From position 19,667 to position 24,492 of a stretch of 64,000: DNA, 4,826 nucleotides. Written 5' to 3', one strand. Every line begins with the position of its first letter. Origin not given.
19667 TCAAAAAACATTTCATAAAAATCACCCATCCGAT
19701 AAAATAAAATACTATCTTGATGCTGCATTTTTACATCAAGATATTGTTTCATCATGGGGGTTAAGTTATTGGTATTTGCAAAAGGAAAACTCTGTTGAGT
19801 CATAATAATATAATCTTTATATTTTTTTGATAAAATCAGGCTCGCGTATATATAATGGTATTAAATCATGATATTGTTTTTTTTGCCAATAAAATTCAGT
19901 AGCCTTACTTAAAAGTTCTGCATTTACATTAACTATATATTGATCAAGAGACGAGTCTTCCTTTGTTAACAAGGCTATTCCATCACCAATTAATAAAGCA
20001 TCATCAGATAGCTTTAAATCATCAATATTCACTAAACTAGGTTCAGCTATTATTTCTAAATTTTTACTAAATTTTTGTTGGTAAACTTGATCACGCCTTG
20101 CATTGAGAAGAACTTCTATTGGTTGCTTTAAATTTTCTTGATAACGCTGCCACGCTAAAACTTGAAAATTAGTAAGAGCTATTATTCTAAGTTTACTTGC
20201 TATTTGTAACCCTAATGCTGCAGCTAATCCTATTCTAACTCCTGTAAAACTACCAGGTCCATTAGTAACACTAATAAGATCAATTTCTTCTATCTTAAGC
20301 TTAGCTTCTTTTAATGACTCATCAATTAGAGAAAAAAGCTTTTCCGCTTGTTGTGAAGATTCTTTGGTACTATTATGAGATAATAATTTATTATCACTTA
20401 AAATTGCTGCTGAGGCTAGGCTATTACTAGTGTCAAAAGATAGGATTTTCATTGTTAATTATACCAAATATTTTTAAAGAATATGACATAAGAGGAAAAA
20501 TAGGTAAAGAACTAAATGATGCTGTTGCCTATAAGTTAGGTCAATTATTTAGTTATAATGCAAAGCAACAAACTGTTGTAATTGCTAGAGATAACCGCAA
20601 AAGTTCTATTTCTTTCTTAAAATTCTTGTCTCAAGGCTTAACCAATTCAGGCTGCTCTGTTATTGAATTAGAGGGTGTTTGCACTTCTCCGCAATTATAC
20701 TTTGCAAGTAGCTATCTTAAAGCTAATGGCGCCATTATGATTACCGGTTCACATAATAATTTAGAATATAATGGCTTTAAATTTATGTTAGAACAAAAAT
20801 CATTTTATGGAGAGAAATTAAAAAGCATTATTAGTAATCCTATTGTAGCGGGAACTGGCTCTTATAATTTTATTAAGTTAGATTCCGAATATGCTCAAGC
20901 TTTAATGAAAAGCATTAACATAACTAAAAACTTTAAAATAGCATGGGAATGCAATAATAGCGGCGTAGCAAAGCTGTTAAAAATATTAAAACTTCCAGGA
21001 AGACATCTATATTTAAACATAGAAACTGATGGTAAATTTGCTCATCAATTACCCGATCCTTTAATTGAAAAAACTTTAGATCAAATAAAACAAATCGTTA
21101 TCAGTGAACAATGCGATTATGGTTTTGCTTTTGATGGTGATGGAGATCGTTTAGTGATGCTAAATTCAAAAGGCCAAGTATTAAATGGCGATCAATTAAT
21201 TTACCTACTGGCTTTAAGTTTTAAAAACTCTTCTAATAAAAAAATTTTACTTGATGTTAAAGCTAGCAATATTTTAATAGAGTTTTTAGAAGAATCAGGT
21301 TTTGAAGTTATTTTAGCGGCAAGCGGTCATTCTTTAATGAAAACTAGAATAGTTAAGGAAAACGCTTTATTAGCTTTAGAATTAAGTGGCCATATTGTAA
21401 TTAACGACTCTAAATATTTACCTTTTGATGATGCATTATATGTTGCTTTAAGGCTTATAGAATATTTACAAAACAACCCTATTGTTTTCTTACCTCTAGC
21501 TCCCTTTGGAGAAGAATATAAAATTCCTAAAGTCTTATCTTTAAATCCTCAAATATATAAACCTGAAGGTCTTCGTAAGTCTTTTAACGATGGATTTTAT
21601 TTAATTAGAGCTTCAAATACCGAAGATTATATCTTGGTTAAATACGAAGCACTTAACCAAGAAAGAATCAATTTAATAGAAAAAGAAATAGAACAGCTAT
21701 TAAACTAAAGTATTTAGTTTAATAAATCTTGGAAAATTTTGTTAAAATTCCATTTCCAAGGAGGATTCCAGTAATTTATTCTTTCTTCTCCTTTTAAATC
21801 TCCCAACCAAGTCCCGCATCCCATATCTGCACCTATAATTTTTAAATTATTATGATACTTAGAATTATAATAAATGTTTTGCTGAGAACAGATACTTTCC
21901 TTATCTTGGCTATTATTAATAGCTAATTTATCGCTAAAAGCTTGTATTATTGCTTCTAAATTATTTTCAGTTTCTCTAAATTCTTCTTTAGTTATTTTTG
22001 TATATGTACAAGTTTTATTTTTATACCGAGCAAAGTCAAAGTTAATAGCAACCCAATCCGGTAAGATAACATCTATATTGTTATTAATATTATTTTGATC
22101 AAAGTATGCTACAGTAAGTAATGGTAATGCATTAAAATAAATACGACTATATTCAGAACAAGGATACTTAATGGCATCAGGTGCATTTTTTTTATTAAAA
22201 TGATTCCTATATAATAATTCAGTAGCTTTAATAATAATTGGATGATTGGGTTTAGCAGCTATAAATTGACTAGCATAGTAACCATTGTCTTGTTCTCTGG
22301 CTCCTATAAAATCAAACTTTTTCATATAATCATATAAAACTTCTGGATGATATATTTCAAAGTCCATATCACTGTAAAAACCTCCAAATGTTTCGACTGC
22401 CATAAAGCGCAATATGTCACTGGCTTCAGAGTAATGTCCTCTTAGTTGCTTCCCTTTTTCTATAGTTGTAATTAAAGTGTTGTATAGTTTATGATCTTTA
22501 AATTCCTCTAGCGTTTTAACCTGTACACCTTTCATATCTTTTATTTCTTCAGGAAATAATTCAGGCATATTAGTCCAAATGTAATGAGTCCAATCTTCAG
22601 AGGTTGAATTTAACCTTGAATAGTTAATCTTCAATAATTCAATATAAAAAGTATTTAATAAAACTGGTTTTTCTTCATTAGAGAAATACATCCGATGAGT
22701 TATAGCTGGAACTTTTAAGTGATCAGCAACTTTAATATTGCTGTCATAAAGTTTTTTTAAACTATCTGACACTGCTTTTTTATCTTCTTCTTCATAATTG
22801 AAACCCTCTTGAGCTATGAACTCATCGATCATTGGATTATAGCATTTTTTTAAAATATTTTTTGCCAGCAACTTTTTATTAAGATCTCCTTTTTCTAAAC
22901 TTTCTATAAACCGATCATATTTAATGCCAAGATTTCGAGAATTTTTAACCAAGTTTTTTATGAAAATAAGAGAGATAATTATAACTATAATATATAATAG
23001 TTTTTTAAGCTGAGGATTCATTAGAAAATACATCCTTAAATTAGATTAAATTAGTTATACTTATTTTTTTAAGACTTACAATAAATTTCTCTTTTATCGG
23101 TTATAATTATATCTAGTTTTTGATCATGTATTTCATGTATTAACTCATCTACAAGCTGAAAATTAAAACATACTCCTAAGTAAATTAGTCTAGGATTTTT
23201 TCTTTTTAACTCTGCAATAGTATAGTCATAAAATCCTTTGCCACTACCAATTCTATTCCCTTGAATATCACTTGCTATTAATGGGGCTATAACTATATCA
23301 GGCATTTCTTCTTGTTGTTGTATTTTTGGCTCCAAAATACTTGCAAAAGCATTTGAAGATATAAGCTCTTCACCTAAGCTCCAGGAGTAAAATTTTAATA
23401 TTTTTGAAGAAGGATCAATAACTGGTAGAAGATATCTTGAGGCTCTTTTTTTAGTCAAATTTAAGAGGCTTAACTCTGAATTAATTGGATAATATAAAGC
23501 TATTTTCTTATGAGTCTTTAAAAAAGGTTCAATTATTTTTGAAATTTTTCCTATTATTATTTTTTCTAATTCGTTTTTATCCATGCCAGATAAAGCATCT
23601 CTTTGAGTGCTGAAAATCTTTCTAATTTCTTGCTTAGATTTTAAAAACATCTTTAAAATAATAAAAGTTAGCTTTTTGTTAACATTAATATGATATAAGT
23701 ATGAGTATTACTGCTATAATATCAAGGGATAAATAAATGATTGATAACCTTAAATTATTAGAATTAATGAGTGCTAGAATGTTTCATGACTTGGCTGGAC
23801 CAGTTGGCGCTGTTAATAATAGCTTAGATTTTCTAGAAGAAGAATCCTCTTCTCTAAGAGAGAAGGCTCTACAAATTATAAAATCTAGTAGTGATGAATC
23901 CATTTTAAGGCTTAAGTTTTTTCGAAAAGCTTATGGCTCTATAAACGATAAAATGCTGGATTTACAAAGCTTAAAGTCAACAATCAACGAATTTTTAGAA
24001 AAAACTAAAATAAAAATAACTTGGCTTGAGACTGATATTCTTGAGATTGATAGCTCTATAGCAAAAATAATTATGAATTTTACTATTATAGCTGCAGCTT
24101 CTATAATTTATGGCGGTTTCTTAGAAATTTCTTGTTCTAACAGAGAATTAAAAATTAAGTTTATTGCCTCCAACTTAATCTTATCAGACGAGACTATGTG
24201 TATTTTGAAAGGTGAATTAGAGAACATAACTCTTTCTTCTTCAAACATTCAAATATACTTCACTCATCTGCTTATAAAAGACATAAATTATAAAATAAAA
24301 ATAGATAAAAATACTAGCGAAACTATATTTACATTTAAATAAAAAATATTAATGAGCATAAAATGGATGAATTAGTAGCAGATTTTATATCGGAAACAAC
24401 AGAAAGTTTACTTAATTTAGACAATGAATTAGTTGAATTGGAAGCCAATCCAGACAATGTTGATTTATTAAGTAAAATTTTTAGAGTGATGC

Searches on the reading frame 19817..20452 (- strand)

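Call 24: search_protein_families(library=pfam, proteins=[window:19817-20452:-], max_evalue=0.001)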
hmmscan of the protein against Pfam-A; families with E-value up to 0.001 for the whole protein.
window:19817-20452:- (211 aa): 1 family
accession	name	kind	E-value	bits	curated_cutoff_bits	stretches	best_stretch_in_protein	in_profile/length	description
PF00814.31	TsaD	-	6.3e-22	79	24.8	1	33-142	27-143/264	tRNA N6-adenosine threonylcarbamoyltransferase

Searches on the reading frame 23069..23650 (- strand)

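Call 24: search_protein_families(library=pfam, proteins=[window:23069-23650:-], max_evalue=0.001)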
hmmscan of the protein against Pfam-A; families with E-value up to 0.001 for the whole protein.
window:23069-23650:- (193 aa): 1 family
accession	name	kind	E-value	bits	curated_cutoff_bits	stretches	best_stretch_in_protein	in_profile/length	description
PF01812.26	5-FTHF_cyc-lig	-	5.3e-28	98.6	27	1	6-184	1-185/186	5-formyltetrahydrofolate cyclo-ligase family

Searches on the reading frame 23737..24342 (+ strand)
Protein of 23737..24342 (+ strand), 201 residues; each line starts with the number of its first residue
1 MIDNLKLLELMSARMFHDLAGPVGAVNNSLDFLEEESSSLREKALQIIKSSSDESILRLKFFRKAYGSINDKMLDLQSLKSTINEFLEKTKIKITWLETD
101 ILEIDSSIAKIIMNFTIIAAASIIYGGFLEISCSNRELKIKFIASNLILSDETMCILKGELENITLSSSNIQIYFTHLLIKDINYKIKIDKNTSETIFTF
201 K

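Call 24: search_protein_families(library=pfam, proteins=[window:23737-24342:+], max_evalue=0.001)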
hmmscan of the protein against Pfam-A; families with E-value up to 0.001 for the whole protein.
window:23737-24342:+ (201 aa): 1 family
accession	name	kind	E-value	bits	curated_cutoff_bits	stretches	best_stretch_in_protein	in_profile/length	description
PF10090.15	HPTransfase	-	1.1e-15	57.9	22.9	1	77-192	2-120/123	Histidine phosphotransferase C-terminal domain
